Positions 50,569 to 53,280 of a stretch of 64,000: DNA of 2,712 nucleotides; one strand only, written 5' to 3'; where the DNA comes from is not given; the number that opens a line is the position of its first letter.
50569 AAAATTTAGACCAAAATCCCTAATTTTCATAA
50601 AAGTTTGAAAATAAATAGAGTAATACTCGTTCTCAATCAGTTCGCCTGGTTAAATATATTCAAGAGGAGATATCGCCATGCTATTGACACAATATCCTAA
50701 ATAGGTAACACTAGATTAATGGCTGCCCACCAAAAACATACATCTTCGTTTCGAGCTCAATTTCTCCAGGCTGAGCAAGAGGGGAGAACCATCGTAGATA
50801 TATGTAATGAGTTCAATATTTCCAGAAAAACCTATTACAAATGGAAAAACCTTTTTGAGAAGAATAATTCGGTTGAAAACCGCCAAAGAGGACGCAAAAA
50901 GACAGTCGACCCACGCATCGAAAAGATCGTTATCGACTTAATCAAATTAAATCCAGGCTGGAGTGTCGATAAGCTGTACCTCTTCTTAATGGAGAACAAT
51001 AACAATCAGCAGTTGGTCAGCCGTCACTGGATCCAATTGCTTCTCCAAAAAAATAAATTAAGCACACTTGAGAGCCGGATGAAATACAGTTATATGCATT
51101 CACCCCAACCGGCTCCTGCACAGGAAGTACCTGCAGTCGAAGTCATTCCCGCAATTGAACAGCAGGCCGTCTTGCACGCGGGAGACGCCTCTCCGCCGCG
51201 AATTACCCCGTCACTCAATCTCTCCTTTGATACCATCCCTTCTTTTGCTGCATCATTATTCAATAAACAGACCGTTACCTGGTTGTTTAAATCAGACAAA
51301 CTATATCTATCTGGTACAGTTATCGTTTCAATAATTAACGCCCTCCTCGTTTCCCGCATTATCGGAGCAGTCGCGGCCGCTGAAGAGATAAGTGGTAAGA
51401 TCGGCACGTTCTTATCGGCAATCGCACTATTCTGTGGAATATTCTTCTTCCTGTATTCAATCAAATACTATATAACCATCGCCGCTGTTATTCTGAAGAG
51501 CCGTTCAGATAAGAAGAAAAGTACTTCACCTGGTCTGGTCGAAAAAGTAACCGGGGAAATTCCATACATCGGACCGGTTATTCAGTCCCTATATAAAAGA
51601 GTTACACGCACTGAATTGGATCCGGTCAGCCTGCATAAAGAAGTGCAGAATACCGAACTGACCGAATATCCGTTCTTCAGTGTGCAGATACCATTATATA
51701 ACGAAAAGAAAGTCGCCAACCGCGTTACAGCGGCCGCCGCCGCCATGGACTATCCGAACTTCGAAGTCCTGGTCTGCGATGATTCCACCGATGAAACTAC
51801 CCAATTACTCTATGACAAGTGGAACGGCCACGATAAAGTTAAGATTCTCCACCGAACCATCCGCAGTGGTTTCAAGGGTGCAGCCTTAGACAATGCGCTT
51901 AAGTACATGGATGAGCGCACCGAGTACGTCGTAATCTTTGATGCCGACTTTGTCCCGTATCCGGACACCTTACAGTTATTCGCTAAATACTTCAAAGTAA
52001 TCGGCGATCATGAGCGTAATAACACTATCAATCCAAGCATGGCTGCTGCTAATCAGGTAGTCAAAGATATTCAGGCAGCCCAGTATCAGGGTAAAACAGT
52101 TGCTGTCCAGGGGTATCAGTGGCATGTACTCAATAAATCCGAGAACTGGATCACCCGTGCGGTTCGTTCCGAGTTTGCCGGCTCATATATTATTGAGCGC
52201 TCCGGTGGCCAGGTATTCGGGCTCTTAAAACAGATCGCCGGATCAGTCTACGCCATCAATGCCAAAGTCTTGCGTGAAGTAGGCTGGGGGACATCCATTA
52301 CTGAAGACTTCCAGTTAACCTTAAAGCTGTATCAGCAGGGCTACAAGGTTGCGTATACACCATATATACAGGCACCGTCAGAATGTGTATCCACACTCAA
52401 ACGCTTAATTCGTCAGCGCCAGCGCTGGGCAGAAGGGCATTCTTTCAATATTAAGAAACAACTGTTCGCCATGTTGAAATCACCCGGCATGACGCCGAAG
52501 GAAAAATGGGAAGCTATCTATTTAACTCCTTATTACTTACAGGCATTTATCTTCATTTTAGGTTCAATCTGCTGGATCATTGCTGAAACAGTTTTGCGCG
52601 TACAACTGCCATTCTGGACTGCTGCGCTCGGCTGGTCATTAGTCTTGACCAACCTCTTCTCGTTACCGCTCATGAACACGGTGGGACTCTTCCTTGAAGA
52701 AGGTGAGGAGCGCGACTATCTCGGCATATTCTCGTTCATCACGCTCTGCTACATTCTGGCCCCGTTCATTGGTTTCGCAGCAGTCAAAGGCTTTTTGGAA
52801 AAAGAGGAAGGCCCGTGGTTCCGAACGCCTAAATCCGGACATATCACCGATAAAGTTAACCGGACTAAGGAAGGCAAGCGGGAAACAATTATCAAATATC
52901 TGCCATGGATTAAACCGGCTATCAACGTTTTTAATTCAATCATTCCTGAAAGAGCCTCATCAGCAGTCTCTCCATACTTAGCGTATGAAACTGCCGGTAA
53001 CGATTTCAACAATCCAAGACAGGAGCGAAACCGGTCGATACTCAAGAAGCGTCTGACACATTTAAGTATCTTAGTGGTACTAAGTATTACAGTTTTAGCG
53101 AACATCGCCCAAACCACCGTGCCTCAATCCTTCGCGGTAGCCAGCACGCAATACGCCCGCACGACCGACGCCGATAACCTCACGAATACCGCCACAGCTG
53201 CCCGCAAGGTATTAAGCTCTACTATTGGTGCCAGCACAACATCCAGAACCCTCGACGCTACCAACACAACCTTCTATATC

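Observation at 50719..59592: Novel architecture: transposase-derived HTH domains fused to a cellulose-synthase-like GT2 and a ~2000-aa Kelch/beta-propeller array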

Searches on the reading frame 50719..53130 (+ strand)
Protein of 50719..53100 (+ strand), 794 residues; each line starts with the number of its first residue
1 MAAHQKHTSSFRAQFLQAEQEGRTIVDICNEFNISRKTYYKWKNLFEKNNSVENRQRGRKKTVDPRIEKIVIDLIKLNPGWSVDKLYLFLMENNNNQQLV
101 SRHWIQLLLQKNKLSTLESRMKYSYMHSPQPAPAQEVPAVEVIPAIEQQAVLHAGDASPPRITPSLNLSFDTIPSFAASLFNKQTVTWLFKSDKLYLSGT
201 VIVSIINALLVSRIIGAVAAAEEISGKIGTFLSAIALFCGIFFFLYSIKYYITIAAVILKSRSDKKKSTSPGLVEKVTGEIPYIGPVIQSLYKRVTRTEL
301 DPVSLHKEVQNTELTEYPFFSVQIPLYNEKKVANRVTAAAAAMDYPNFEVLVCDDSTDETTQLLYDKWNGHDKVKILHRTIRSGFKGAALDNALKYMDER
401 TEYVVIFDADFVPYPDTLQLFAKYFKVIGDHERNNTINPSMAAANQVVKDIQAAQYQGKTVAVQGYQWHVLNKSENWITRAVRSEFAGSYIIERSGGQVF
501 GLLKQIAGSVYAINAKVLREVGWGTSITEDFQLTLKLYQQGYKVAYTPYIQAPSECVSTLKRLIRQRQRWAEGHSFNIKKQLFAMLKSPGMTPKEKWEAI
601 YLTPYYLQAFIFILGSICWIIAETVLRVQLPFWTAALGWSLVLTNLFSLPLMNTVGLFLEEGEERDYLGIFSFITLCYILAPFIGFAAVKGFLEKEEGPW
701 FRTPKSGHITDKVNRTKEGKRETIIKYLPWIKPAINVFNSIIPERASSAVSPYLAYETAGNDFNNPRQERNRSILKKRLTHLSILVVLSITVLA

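Call 15: find_homologous_proteins(query=window:50719-53100:+, max_evalue=0.00001)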
Query window:50719-53100:+ (794 aa): 1095 proteins with E <= 0.00001 among 8000 candidates; the best 120 are listed.
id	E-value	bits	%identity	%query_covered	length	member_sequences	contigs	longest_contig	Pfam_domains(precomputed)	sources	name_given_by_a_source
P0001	2.3e-194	666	42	97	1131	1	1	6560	PF13506.14,PF13384.13,PF13518.13,PF02796.22,PF20901.4,PF00535.33,PF13565.13,PF13632.13,PF13641.13,PF13551.13,PF01527.27,PF01710.23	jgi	-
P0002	4.1e-193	662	44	97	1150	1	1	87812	PF13632.13,PF13506.14,PF13641.13,PF13384.13,PF13551.13,PF01527.27,PF13518.13,PF00535.33,PF13565.13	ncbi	-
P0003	6.7e-193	661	43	96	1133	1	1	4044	PF13632.13,PF13506.14,PF13641.13,PF13384.13,PF13551.13,PF01527.27,PF13518.13,PF02796.22,PF00535.33,PF13565.13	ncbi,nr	ncbi:MAG TPA: glycosyltransferase, partial [Patescibacteria group bacterium]|nr:glycosyltransferase 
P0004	2.4e-192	659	43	97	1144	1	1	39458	PF13632.13,PF13506.14,PF13641.13,PF13384.13,PF13551.13,PF01527.27,PF13518.13,PF02796.22,PF00535.33,PF13565.13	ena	-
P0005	1.3e-190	654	45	88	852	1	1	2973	PF13632.13,PF13506.14,PF13641.13,PF13384.13,PF13551.13,PF01527.27,PF13518.13,PF02796.22,PF00535.33,PF13565.13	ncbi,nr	ncbi:MAG TPA: glycosyltransferase, partial [Patescibacteria group bacterium]|nr:glycosyltransferase 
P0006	8.5e-188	644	44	98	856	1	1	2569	PF13632.13,PF13506.14,PF13641.13,PF13384.13,PF00535.33,PF13565.13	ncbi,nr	ncbi:MAG TPA: glycosyltransferase, partial [Patescibacteria group bacterium]|nr:glycosyltransferase 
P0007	6.3e-186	638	41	94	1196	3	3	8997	PF13632.13,PF13506.14,PF13641.13,PF13384.13,PF13551.13,PF01527.27,PF13518.13,PF00535.33,PF13565.13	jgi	jgi:cellulose synthase/poly-beta-1,6-N-acetylglucosamine synthase-like glycosyltransferase/transposa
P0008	2.9e-185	636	42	97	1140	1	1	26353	PF13632.13,PF13506.14,PF13641.13,PF13384.13,PF13551.13,PF01527.27,PF13518.13,PF00535.33,PF13565.13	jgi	-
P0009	1.9e-183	630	43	98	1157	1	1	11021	PF10111.15,PF13506.14,PF13384.13,PF13518.13,PF02796.22,PF00535.33,PF13565.13,PF13632.13,PF13641.13,PF13551.13,PF01527.27,PF01710.23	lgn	-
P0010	1.0e-182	628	41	97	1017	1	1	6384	PF13632.13,PF13506.14,PF13641.13,PF00535.33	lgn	-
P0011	3.5e-182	626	43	97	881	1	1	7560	PF13632.13,PF13506.14,PF13641.13,PF13384.13,PF13551.13,PF01527.27,PF13518.13,PF00535.33,PF13565.13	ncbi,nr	ncbi:MAG: glycosyltransferase, partial [bacterium]|nr:glycosyltransferase [bacterium]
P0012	4.0e-182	626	44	99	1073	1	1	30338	PF13632.13,PF13506.14,PF13641.13,PF13384.13,PF13551.13,PF01527.27,PF13518.13,PF02796.22,PF00535.33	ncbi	-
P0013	4.3e-182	625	41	100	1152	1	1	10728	PF13632.13,PF13506.14,PF13641.13,PF13384.13,PF13551.13,PF01527.27,PF13518.13,PF00535.33,PF13565.13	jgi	jgi:cellulose synthase/poly-beta-1,6-N-acetylglucosamine synthase-like glycosyltransferase/transposa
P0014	4.5e-182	625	42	98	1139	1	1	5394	PF13632.13,PF13506.14,PF13641.13,PF13384.13,PF13551.13,PF01527.27,PF13518.13,PF02796.22,PF00535.33,PF13565.13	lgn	-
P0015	7.1e-181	621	43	89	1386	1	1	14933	PF13632.13,PF13506.14,PF13641.13,PF13384.13,PF01527.27,PF13518.13,PF00535.33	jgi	jgi:cellulose synthase/poly-beta-1,6-N-acetylglucosamine synthase-like glycosyltransferase/transposa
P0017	3.0e-179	616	43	91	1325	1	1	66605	PF13632.13,PF13506.14,PF13641.13,PF13384.13,PF13551.13,PF01527.27,PF13518.13,PF02796.22,PF00535.33,PF13565.13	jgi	jgi:cellulose synthase/poly-beta-1,6-N-acetylglucosamine synthase-like glycosyltransferase/transposa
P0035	6.0e-175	602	41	93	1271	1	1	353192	PF13632.13,PF13506.14,PF13641.13,PF13384.13,PF13551.13,PF01527.27,PF13518.13,PF02796.22,PF00535.33,PF13565.13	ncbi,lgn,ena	-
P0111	1.1e-160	555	54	62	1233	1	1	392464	PF13632.13,PF13506.14,PF13641.13,PF00535.33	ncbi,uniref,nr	ncbi:glycosyltransferase family 2 protein [Dictyobacter formicarum]|uniref:Glycosyltransferase 2-lik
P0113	2.0e-160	554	60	52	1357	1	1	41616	PF12728.14,PF00376.30,PF13632.13,PF13411.13,PF13506.14,PF13641.13,PF00535.33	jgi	jgi:cellulose synthase/poly-beta-1,6-N-acetylglucosamine synthase-like glycosyltransferase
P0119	3.8e-160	553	60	52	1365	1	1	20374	PF12728.14,PF00376.30,PF13632.13,PF13411.13,PF13506.14,PF13641.13,PF00535.33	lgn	-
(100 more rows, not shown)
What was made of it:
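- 1095 or more homologs, most carrying HTH Pfam domains (call 15).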

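Call 17: search_protein_families(library=pfam, proteins=[P0001, P0002, P0017, P0035, P0113, P0111], max_evalue=0.01)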
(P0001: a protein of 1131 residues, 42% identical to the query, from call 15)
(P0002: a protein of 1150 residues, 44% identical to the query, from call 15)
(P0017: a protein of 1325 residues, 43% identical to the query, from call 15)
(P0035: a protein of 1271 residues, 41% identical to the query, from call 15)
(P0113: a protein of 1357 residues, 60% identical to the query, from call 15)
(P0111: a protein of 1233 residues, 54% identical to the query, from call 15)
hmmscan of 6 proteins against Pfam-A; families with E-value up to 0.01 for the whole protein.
P0001 (1131 aa): 17 families
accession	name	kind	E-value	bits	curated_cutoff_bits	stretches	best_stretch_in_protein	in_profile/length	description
PF00535.33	Glycos_transf_2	-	2.2e-19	70.4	23.3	1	438-558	1-108/168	Glycosyl transferase family 2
PF13632.12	Glyco_trans_2_3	-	3.4e-18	66.6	27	1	532-764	2-195/198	Glycosyl transferase family group 2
PF01527.26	HTH_Tnp_1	-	1.4e-17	64.1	24.1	2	2-48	6-55/75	Transposase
PF13641.12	Glyco_tranf_2_3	-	3.7e-17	63.6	27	1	437-689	3-230/230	Glycosyltransferase like family 2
PF13518.12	HTH_28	-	8.7e-14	51.7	25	2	8-48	2-41/52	Helix-turn-helix domain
PF13384.12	HTH_23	-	4.7e-12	45.8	24.6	2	8-45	7-43/50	Homeodomain-like domain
PF13565.12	HTH_32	-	5.9e-11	43.2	33.7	1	179-243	1-56/73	Homeodomain-like domain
PF13551.12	HTH_29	-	1.2e-09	38.6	28.1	1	16-47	8-40/64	Winged helix-turn helix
PF02796.21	HTH_7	-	2.1e-08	34.6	23.8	1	15-38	17-40/45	Helix-turn-helix domain of resolvase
PF01710.22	HTH_Tnp_IS630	-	3.4e-07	30.8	21.3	1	160-201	15-56/119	Transposase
PF20901.3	Sf6_terminase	-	4.8e-06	27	27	0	149-199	3-53/106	Bacteriophage Sf6, terminase small subunit-like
PF13022.12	HTH_Tnp_1_2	-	2.6e-05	24.7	27.9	0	20-42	27-49/122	Helix-turn-helix of insertion element transposase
PF13011.12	LZ_Tnp_IS481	-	0.00027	21.6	22.2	0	143-220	5-75/85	leucine-zipper of insertion element IS481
PF13506.12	Glyco_transf_21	-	0.0011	18.9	21.7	1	619-687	99-173/174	Glycosyl transferase family 21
PF06056.18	Terminase_5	-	0.0014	19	20.3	0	22-49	16-43/58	Putative ATPase subunit of terminase (gpP-like)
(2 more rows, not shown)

P0002 (1150 aa): 15 families
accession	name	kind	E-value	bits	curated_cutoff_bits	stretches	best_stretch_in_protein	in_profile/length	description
PF00535.33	Glycos_transf_2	-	1e-23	84.5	23.3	1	442-562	1-120/168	Glycosyl transferase family 2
PF13641.12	Glyco_tranf_2_3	-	2.2e-23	83.9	27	1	439-672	2-229/230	Glycosyltransferase like family 2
PF13632.12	Glyco_trans_2_3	-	1.2e-19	71.3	27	1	524-721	2-196/198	Glycosyl transferase family group 2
PF13565.12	HTH_32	-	1.1e-15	58.4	33.7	2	39-100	3-60/73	Homeodomain-like domain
PF01527.26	HTH_Tnp_1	-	7.6e-15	55.3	24.1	2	4-50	6-51/75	Transposase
PF13518.12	HTH_28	-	2e-14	53.8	25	2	9-60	1-49/52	Helix-turn-helix domain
PF13384.12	HTH_23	-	5.8e-09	35.9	24.6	2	149-189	5-44/50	Homeodomain-like domain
PF13551.12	HTH_29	-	3e-08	34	28.1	0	20-73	10-62/64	Winged helix-turn helix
PF13704.12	Glyco_tranf_2_4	-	1.6e-05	25.7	27.5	1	471-536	23-88/98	Glycosyl transferase family 2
PF10111.15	Glyco_tranf_2_2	-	7.7e-05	22.7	27.3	1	443-639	2-201/276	Glycosyltransferase like family 2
PF01498.24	HTH_Tnp_Tc3_2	-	0.00064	20.4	31.5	0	218-268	2-50/72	Transposase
PF02796.21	HTH_7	-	0.0017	18.9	23.8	0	161-183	21-42/45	Helix-turn-helix domain of resolvase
PF13506.12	Glyco_transf_21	-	0.0022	17.9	21.7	1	600-671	96-173/174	Glycosyl transferase family 21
PF07374.17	DUF1492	-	0.0025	18.4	21.5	0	150-186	59-95/100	Protein of unknown function (DUF1492)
PF03552.20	Cellulose_synt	-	0.0042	16.1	24.7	0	1018-1105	453-546/722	Cellulose synthase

P0017 (1325 aa): 16 families
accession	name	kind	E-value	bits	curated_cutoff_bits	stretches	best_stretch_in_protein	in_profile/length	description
PF13641.12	Glyco_tranf_2_3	-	1.1e-21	78.3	27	1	402-642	3-229/230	Glycosyltransferase like family 2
PF00535.33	Glycos_transf_2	-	7.8e-19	68.7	23.3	1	403-542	1-130/168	Glycosyl transferase family 2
PF13632.12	Glyco_trans_2_3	-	8.5e-18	65.3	27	1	494-710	2-181/198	Glycosyl transferase family group 2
PF01527.26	HTH_Tnp_1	-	1.4e-17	64.1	24.1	2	140-195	4-59/75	Transposase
PF13384.12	HTH_23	-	2.3e-14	53.1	24.6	2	146-183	5-42/50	Homeodomain-like domain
PF13518.12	HTH_28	-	3.6e-14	53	25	2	148-183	2-37/52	Helix-turn-helix domain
PF13565.12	HTH_32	-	5.4e-12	46.5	33.7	2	174-250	1-73/73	Homeodomain-like domain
PF13551.12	HTH_29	-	4.2e-09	36.8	28.1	1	155-185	9-39/64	Winged helix-turn helix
PF02796.21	HTH_7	-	6.2e-07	29.9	23.8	1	9-42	10-43/45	Helix-turn-helix domain of resolvase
PF13022.12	HTH_Tnp_1_2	-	3.1e-06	27.7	27.9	0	160-181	28-49/122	Helix-turn-helix of insertion element transposase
PF07374.17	DUF1492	-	0.00016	22.2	21.5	0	160-181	73-94/100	Protein of unknown function (DUF1492)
PF00165.29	HTH_AraC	-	0.00044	20.7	26.6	0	19-41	7-29/42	Bacterial regulatory helix-turn-helix proteins, AraC family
PF02954.25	HTH_8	-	0.0019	18.3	22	0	159-182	19-42/42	Bacterial regulatory protein, Fis family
PF01710.22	HTH_Tnp_IS630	-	0.0021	18.6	21.3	0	18-52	16-50/119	Transposase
PF24657.1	DUF7646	-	0.0032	17.8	27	0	149-189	20-61/85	Domain of unknown function (DUF7646)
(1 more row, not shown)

P0035 (1271 aa): 14 families
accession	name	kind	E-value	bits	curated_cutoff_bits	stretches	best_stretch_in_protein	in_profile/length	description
PF13641.12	Glyco_tranf_2_3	-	2.8e-22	80.3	27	1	572-801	4-229/230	Glycosyltransferase like family 2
PF00535.33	Glycos_transf_2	-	8e-22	78.4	23.3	1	572-677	1-105/168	Glycosyl transferase family 2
PF01527.26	HTH_Tnp_1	-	3.3e-18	66.1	24.1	2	2-62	4-65/75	Transposase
PF13632.12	Glyco_trans_2_3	-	3.5e-16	60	27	1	654-861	2-183/198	Glycosyl transferase family group 2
PF13518.12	HTH_28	-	3.6e-13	49.8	25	2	9-49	1-40/52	Helix-turn-helix domain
PF13384.12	HTH_23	-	3.8e-13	49.3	24.6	1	6-48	3-44/50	Homeodomain-like domain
PF13565.12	HTH_32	-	6.9e-11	43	33.7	2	39-120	3-73/73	Homeodomain-like domain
PF13551.12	HTH_29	-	4.2e-10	40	28.1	1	20-49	10-40/64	Winged helix-turn helix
PF02796.21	HTH_7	-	1.9e-05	25.2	23.8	0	4-39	5-39/45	Helix-turn-helix domain of resolvase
PF04218.19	CENP-B_N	-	6.1e-05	23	21.2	1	4-44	6-45/53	CENP-B N-terminal DNA-binding domain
PF13704.12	Glyco_tranf_2_4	-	0.00012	23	27.5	1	600-666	22-88/98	Glycosyl transferase family 2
PF13506.12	Glyco_transf_21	-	0.00014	21.8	21.7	1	724-800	91-173/174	Glycosyl transferase family 21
PF01710.22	HTH_Tnp_IS630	-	0.0021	18.5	21.3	0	16-78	13-80/119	Transposase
PF07374.17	DUF1492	-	0.0086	16.7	21.5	0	235-270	59-94/100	Protein of unknown function (DUF1492)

P0113 (1357 aa): 10 families
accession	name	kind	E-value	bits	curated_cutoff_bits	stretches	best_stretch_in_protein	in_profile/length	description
PF13641.12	Glyco_tranf_2_3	-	1.7e-24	87.6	27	1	651-882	3-229/230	Glycosyltransferase like family 2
PF00535.33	Glycos_transf_2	-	1.3e-21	77.7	23.3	1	652-757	1-105/168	Glycosyl transferase family 2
PF13632.12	Glyco_trans_2_3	-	1.7e-18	67.6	27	1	734-957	2-188/198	Glycosyl transferase family group 2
PF12728.13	HTH_17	-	7.9e-07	29.7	27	1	11-53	1-41/51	Helix-turn-helix domain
PF13411.12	MerR_1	-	1.6e-06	28.5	21.6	1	13-58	2-46/69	MerR HTH family regulatory protein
PF00376.29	MerR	-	2.5e-06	27.6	28.2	1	15-50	3-38/38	MerR family regulatory protein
PF13704.12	Glyco_tranf_2_4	-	0.00028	21.8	27.5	1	681-746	23-88/98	Glycosyl transferase family 2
PF10111.15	Glyco_tranf_2_2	-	0.00029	20.8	27.3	1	652-804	1-149/276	Glycosyltransferase like family 2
PF13506.12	Glyco_transf_21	-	0.0016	18.4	21.7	0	784-881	72-173/174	Glycosyl transferase family 21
PF13384.12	HTH_23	-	0.0023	18.1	24.6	0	12-31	18-37/50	Homeodomain-like domain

P0111 (1233 aa): 5 families
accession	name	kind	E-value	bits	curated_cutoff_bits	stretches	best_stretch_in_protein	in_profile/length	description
PF13641.12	Glyco_tranf_2_3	-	8e-21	75.5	27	1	92-326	2-229/230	Glycosyltransferase like family 2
PF00535.33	Glycos_transf_2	-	1.9e-18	67.4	23.3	1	95-200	1-105/168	Glycosyl transferase family 2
PF13632.12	Glyco_trans_2_3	-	1.2e-15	58.3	27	1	177-402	2-195/198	Glycosyl transferase family group 2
PF13704.12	Glyco_tranf_2_4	-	3.3e-05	24.7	27.5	1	102-189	2-88/98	Glycosyl transferase family 2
PF13506.12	Glyco_transf_21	-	0.00059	19.8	21.7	1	255-325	97-173/174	Glycosyl transferase family 21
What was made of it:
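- Interchangeable heads: P0113 and P0119 carry a MerR-type HTH on the same GT2 core (calls 15, 17).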

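Call 29: find_related_loci(query=A1, collection=genome_contigs, flank=10000)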
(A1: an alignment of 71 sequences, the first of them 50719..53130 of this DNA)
Query A1 (804 aa) in genome_contigs; peptide patterns used: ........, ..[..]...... (x = any residue, [..] = any of these).
535 stretches matched a pattern; 164 encode a relative of the query (tblastn E <= 1e-3); the best 80 are kept; 75 distinct loci.
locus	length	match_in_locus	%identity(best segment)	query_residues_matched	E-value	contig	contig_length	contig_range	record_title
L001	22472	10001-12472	59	1-804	0e+0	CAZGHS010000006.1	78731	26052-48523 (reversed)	MAG TPA_asm: uncultured Gammaproteobacteria bacterium isolate SRP286056_co1_760 genome assembly, contig: NODE_260_length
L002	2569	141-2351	44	18-795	0e+0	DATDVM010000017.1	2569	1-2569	MAG TPA_asm: Patescibacteria group bacterium isolate SMAG_U8084 k141_902823, whole genome shotgun sequence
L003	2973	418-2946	45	1-715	0e+0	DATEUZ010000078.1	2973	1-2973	MAG TPA_asm: Patescibacteria group bacterium isolate SMAG_U8354 k141_1598286, whole genome shotgun sequence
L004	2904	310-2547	42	27-793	0e+0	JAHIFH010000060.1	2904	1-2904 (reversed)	MAG: Patescibacteria group bacterium isolate KR11_0.1_MetaG.mb.78 KR11_0.1_MetaG.mb.78_k141_1175657, whole genome shotgu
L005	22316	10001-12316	42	4-792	0e+0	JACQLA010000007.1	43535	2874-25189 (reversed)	MAG: Candidatus Microgenomates bacterium isolate NC_groundwater_1191_Ag_S-0.1um_40_427 S_p1_S3_coassembly_k141_2128642,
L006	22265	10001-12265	42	25-804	0e+0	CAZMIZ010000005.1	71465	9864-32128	MAG TPA_asm: uncultured Gammaproteobacteria bacterium isolate binchicken_co338_18 genome assembly, contig: NODE_77_lengt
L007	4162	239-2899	44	1-765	0e+0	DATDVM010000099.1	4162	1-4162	MAG TPA_asm: Patescibacteria group bacterium isolate SMAG_U8084 k141_1483350, whole genome shotgun sequence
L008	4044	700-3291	43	20-795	0e+0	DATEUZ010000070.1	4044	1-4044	MAG TPA_asm: Patescibacteria group bacterium isolate SMAG_U8354 k141_1405265, whole genome shotgun sequence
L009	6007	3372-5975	42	24-765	0e+0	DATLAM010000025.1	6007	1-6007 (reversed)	MAG TPA_asm: Candidatus Bathyarchaeia archaeon isolate SMAG_U14271 k141_1047105, whole genome shotgun sequence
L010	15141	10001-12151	43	1-717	0e+0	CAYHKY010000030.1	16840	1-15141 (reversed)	MAG TPA_asm: uncultured Gammaproteobacteria bacterium isolate ERP119705_co13_644 genome assembly, contig: NODE_4271_leng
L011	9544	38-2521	45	20-716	0e+0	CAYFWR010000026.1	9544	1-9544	MAG TPA_asm: uncultured Candidatus Saccharibacteria bacterium isolate ERP108616_co2_239 genome assembly, contig: NODE_13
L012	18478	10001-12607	44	22-791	0e+0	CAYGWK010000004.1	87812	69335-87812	MAG TPA_asm: uncultured Gammaproteobacteria bacterium isolate ERP119294_co3_383 genome assembly, contig: NODE_51_length_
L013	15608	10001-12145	42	12-764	0e+0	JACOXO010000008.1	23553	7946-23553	MAG: Candidatus Gottesmanbacteria bacterium isolate NC_groundwater_155_Ag_S-0.1um_35_9 S4_GD2017_2_S1_scaffold_1692, who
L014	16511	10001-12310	41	23-804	0e+0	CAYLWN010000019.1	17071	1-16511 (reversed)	MAG TPA_asm: uncultured Gammaproteobacteria bacterium isolate SRP050083_co1_444 genome assembly, contig: NODE_1373_lengt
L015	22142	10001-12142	42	5-717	0e+0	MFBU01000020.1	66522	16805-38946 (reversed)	MAG: Candidatus Curtissbacteria bacterium RIFCSPLOWO2_02_41_11 rifcsplowo2_02_sub10_scaffold_73, whole genome shotgun se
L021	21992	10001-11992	44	12-711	9e-179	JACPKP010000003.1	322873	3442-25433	MAG: Candidatus Daviesbacteria bacterium isolate NC_groundwater_498_Ag_S-0.1um_40_17 S35_SO-1_scaffold_25374, whole geno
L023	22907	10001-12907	39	13-794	6e-178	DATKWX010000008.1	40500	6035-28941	MAG TPA_asm: Candidatus Bathyarchaeia archaeon isolate SMAG_U14175 k141_2075734, whole genome shotgun sequence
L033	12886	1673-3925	42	22-787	8e-173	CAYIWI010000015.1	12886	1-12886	MAG TPA_asm: uncultured Gammaproteobacteria bacterium isolate ERP119705_co3_560 genome assembly, contig: NODE_5800_lengt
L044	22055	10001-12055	40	20-765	1e-168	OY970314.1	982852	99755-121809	MAG: Candidatus Woesebacteria bacterium isolate MFD01299.bin.c.5 genome assembly, chromosome: 1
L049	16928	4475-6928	38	22-794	9e-165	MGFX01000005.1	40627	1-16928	MAG: Candidatus Woesebacteria bacterium RBG_16_42_24 RBG_16_scaffold_200, whole genome shotgun sequence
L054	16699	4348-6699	38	12-717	2e-162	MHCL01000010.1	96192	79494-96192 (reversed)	MAG: Candidatus Chisholmbacteria bacterium RIFCSPLOWO2_01_FULL_49_14 rifcsplowo2_01_scaffold_2002, whole genome shotgun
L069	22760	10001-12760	37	20-717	2e-152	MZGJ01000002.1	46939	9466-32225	MAG: candidate division CPR3 bacterium 4484_211 ex4484_211_scaffold_34, whole genome shotgun sequence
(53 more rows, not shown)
